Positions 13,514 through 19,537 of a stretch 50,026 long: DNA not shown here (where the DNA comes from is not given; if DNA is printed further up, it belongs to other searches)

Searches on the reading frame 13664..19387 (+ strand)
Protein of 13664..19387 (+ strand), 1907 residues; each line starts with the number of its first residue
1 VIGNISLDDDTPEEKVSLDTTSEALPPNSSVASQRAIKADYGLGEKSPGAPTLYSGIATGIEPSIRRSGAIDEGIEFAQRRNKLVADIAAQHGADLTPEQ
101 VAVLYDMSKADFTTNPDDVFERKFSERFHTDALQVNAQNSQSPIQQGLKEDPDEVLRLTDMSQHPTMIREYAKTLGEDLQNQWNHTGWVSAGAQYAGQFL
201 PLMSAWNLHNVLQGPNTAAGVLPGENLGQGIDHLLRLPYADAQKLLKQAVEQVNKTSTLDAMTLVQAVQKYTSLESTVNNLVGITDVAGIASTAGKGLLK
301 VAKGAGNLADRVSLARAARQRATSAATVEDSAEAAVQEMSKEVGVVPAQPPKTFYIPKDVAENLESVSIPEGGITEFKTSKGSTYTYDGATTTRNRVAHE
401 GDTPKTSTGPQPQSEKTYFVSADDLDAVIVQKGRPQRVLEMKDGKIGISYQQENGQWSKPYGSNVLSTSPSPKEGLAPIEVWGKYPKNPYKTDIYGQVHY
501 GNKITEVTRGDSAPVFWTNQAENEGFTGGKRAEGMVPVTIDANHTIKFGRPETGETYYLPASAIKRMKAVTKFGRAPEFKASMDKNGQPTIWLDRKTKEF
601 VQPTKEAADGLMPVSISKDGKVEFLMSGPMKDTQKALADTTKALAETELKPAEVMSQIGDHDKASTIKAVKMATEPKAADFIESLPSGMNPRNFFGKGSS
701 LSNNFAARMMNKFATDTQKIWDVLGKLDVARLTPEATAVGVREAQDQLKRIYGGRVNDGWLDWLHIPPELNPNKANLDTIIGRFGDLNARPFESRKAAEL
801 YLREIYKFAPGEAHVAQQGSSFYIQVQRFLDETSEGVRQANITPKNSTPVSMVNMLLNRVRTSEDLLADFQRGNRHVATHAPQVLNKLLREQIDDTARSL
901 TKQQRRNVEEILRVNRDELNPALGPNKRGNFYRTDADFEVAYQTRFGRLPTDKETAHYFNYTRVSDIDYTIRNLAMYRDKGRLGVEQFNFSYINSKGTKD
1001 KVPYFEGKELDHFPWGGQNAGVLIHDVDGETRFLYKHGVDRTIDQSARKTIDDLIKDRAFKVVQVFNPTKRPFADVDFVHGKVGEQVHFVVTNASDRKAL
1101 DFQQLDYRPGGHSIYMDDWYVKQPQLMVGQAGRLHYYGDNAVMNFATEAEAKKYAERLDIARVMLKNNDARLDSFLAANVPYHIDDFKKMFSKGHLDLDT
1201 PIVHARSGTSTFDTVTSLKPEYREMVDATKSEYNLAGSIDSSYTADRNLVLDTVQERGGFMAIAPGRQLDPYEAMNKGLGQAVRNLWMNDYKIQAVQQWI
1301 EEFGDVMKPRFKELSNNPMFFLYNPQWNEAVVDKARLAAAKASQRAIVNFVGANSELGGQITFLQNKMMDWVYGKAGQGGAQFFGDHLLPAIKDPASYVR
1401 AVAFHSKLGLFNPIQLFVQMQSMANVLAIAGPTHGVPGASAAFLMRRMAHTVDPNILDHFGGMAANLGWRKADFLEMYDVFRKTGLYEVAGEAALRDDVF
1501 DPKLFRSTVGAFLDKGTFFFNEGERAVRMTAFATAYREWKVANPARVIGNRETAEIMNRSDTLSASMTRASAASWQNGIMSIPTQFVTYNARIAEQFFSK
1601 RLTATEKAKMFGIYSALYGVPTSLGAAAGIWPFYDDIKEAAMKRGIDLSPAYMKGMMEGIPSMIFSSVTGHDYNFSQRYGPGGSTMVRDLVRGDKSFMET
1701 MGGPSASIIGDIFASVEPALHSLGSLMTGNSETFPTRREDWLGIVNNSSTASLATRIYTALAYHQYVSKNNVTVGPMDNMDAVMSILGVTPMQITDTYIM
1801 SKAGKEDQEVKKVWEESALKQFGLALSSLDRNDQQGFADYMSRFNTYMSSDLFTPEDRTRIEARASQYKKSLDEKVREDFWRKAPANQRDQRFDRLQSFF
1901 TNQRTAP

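Call 22: search_protein_families(library=phrogs, proteins=[window:13664-19387:+], max_evalue=0.001)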
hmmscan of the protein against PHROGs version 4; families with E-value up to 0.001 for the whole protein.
window:13664-19387:+ (1907 aa): 2 families
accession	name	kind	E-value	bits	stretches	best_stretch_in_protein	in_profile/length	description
phrog_12003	-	head and packaging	2.4e-40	139.2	1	1269-1858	792-1385/1440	internal virion protein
phrog_38076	-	unknown function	5e-24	85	1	1395-1811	987-1401/1487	-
